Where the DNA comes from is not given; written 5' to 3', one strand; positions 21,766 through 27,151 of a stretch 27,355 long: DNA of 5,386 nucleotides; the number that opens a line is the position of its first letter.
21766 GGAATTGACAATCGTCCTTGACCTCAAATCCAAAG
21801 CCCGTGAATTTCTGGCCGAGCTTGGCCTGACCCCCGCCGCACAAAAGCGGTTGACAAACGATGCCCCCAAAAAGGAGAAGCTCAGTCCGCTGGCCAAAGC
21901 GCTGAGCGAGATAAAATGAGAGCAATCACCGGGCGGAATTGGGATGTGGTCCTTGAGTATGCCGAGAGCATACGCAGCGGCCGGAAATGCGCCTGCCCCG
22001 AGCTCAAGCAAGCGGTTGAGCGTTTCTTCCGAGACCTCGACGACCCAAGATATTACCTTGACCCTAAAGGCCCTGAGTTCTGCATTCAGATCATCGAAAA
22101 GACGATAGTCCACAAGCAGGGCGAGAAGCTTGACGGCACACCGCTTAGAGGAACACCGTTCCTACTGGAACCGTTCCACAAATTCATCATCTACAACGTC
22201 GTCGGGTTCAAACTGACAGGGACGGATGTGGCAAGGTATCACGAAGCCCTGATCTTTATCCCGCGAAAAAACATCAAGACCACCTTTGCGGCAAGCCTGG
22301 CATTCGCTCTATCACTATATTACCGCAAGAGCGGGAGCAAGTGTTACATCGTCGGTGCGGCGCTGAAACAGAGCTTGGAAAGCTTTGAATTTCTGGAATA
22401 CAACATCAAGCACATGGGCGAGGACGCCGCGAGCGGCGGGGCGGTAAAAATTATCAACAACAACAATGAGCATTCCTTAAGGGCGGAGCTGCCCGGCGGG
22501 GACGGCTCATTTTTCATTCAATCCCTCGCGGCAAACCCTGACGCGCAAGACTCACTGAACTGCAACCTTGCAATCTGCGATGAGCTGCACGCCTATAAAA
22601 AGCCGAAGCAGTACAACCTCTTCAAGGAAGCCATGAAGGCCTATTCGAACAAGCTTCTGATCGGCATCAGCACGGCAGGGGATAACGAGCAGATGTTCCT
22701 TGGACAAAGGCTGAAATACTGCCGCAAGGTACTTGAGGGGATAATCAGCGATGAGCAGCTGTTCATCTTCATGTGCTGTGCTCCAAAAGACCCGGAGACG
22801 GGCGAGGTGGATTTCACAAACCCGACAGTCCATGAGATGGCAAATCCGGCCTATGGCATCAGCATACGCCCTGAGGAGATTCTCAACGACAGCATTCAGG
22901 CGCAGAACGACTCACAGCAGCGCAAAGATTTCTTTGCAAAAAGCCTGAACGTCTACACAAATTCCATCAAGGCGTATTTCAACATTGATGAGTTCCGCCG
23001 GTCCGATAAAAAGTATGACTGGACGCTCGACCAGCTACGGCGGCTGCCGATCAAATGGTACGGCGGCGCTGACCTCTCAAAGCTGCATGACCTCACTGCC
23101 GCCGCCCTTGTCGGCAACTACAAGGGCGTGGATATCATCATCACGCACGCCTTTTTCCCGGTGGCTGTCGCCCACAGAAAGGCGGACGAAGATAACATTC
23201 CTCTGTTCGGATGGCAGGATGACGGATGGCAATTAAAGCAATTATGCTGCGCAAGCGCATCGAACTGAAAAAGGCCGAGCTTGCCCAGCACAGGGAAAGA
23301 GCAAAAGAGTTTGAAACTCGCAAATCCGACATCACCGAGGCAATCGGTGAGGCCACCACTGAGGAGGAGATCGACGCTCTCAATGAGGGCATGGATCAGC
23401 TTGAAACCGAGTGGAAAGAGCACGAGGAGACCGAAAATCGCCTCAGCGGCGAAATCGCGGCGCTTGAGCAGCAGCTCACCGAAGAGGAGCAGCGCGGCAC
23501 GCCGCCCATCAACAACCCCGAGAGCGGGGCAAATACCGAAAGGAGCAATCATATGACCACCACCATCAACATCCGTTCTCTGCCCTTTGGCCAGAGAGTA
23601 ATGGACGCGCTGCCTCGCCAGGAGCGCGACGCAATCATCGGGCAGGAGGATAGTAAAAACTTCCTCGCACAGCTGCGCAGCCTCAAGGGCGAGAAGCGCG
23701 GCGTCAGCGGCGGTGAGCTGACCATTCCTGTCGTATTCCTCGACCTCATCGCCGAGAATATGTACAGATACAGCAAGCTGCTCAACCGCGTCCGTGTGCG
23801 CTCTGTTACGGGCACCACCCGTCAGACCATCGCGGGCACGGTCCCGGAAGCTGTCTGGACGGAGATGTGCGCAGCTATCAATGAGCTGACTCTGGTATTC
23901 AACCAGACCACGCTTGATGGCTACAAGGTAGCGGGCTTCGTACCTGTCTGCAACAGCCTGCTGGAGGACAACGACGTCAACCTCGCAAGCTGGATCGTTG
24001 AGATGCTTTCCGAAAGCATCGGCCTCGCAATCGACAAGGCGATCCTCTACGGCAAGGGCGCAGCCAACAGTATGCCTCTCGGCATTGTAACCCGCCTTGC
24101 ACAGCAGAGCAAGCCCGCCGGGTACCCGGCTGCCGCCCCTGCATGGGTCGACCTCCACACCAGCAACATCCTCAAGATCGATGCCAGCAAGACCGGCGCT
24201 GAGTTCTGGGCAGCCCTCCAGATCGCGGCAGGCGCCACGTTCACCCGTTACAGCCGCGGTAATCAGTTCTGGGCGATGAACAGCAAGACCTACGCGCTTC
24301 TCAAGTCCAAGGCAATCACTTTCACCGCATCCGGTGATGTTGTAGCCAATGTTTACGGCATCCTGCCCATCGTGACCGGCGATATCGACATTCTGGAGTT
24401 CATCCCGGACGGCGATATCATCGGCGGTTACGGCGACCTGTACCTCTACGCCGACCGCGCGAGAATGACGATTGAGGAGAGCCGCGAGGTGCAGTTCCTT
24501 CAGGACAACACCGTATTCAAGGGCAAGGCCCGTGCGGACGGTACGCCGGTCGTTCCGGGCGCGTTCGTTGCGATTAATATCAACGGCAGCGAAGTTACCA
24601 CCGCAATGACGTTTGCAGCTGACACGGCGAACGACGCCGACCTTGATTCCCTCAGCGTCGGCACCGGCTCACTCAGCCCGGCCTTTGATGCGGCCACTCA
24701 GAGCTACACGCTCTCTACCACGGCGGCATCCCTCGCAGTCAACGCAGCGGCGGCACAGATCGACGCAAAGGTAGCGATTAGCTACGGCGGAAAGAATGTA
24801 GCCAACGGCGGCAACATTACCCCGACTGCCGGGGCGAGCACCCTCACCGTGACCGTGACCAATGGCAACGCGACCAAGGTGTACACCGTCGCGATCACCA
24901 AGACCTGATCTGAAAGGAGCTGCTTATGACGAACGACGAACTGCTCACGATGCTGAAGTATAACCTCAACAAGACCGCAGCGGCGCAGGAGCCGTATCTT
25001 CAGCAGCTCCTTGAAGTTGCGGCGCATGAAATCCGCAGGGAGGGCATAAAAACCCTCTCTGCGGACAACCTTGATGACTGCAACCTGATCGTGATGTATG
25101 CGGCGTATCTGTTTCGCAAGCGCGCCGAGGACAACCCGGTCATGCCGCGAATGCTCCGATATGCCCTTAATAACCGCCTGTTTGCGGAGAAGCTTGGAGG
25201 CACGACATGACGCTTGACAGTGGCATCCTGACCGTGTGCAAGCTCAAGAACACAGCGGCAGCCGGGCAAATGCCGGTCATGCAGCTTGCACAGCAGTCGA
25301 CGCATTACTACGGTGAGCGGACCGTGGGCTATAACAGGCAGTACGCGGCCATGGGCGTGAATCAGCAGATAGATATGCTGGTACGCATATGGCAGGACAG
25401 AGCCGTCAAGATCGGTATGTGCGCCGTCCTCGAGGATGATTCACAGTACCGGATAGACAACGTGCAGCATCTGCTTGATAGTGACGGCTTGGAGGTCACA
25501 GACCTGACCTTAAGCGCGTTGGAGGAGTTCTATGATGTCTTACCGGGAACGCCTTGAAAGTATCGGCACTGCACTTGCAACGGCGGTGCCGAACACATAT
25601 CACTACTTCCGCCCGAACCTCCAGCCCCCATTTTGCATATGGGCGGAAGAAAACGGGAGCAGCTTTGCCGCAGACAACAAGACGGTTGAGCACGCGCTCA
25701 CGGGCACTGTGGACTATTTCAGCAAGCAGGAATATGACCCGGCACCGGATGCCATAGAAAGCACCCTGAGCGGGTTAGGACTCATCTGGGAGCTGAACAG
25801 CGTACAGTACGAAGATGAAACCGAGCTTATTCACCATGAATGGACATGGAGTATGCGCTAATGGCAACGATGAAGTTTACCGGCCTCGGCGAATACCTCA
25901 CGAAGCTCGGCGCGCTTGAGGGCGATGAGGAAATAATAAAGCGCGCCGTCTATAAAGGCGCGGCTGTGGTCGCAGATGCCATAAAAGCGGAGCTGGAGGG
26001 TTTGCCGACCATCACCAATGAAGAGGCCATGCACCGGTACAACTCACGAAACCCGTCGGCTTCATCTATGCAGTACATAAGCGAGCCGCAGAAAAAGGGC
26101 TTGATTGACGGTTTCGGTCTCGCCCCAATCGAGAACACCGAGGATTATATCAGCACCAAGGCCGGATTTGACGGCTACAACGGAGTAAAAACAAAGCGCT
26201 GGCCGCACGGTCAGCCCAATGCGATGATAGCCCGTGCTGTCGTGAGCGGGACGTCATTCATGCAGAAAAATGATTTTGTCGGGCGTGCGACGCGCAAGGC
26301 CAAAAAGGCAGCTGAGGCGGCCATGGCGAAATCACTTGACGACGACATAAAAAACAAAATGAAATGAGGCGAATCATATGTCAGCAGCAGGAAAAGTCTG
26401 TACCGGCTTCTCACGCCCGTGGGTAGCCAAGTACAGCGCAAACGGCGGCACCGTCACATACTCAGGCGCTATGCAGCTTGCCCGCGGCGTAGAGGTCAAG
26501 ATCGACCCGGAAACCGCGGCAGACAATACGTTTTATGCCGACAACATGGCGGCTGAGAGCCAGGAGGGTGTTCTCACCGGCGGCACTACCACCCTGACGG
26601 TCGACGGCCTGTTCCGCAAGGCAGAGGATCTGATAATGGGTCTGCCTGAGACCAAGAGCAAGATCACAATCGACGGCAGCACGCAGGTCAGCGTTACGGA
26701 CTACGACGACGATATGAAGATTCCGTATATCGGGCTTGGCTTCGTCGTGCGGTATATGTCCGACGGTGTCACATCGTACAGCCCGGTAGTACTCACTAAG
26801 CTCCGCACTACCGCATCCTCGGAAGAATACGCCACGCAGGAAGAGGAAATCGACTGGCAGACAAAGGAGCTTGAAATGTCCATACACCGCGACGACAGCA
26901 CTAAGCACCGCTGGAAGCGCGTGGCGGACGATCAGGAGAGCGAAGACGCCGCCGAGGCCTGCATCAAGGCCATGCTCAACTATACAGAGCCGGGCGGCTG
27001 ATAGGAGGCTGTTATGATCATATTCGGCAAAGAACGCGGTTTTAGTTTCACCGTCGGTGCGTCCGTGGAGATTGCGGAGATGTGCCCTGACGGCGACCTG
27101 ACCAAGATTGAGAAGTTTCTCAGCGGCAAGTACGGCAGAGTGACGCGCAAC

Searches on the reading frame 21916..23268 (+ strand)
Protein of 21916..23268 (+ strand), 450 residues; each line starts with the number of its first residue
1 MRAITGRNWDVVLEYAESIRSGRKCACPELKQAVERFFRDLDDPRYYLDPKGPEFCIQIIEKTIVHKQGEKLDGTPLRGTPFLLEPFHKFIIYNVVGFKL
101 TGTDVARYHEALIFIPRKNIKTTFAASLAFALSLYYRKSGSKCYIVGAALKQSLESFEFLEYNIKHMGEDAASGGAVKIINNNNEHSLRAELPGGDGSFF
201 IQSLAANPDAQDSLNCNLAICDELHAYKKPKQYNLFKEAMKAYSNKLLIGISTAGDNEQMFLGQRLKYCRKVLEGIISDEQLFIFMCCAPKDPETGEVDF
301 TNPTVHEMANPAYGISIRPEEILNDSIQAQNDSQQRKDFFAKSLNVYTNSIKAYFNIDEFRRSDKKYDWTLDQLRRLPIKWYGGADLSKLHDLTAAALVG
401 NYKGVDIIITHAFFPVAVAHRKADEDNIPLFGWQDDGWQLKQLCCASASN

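Call 8: search_protein_families(library=pfam, proteins=[window:21916-23268:+], max_evalue=0.01)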
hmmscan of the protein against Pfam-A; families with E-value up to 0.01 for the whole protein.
window:21916-23268:+ (450 aa): 2 families
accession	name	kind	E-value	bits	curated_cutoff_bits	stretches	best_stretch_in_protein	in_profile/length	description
PF03354.21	TerL_ATPase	-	3.9e-18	66.2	23.7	1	86-270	1-177/178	Terminase large subunit, ATPase domain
PF20441.4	TerL_nuclease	-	7.9e-06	25.7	24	1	281-439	6-155/286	Terminase large subunit, endonuclease domain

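Call 23: find_encoding_contigs(protein=window:21916-23268:+, flank=10000, max_places=10)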
Protein window:21916-23268:+ (450 aa): 3 contigs read that carry it; 2 places shown.
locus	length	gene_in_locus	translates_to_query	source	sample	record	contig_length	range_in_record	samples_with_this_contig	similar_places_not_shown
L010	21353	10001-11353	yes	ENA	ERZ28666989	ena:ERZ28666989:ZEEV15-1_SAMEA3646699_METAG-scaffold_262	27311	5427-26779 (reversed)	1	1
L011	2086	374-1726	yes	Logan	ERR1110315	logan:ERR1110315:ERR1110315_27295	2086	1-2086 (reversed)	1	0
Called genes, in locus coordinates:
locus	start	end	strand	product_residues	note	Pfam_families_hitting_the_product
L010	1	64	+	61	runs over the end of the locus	-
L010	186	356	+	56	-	-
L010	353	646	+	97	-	-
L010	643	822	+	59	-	-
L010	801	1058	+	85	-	-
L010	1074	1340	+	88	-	-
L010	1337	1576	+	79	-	-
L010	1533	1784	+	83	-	-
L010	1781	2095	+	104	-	-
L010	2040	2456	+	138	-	PF08774:VRR_NUC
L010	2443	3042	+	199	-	-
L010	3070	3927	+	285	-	PF01507:PAPS_reduct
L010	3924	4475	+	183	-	PF05063:MT-A70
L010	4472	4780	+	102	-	-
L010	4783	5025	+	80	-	-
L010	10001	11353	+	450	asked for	PF03354:TerL_ATPase, PF20441:TerL_nuclease (weak)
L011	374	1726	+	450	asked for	PF03354:TerL_ATPase, PF20441:TerL_nuclease (weak)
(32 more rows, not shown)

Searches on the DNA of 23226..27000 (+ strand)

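Call 43: search_dna_similar(query=window:23226-27000:+, collection=phages, mode=distant, max_rows=10)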
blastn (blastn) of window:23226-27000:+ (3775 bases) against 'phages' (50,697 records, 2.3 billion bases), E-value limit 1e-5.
Records with a match: 2; places in all: 2; records where one place covers at least 80% of the query: 0.
Best place of each record, by identity: 60-80% 2.
By first word of the organism name: Bacteriophage 2.
By host as written in the record: - 2.
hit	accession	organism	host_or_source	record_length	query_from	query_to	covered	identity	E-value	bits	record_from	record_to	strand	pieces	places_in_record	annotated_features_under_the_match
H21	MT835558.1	Bacteriophage sp.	human fecal samples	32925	2978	3646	18%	66.2%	3e-21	112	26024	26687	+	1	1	record has no annotation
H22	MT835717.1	Bacteriophage sp.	human fecal samples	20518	3159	3751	16%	66.0%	2e-22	114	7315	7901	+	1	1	record has no annotation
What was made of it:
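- Tried and rejected: The best DNA match is 66% identity over 18% of the query (call 43).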

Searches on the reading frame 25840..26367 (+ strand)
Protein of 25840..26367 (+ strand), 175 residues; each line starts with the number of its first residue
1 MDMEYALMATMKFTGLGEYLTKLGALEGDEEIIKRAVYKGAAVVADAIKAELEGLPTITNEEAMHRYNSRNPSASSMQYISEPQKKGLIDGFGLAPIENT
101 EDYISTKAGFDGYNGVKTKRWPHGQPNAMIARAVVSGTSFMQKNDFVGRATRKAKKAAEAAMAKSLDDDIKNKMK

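Call 8: search_protein_families(library=pfam, proteins=[window:25840-26367:+], max_evalue=0.01)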
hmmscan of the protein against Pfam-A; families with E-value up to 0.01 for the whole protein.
window:25840-26367:+ (175 aa): 0 families

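Call 29: search_protein_families(library=phrogs, proteins=[window:25840-26367:+], max_evalue=0.001)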
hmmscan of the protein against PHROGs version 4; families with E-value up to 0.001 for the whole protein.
window:25840-26367:+ (175 aa): 1 family
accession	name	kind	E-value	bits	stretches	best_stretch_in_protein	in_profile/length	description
phrog_5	-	connector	3.2e-07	31.4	1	7-174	82-213/239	tail completion or Neck1 protein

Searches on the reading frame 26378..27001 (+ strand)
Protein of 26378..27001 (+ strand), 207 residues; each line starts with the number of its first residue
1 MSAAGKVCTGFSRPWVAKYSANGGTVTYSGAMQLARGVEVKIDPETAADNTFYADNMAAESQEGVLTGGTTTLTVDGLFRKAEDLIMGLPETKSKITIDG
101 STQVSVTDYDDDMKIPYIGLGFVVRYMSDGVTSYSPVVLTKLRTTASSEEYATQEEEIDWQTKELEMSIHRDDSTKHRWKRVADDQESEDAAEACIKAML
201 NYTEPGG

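Call 8: search_protein_families(library=pfam, proteins=[window:26378-27001:+], max_evalue=0.01)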
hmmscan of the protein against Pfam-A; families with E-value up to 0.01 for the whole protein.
window:26378-27001:+ (207 aa): 0 families

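Call 29: search_protein_families(library=phrogs, proteins=[window:26378-27001:+], max_evalue=0.001)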
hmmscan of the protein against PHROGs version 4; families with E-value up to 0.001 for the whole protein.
window:26378-27001:+ (207 aa): 1 family
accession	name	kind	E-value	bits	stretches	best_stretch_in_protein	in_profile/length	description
phrog_88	-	tail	1.5e-19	71.5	1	3-197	19-202/291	major tail protein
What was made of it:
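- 26378..27001 (+): Major tail protein, 207 aa and intact. phrog_88, E 1.5e-19 (call 29).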
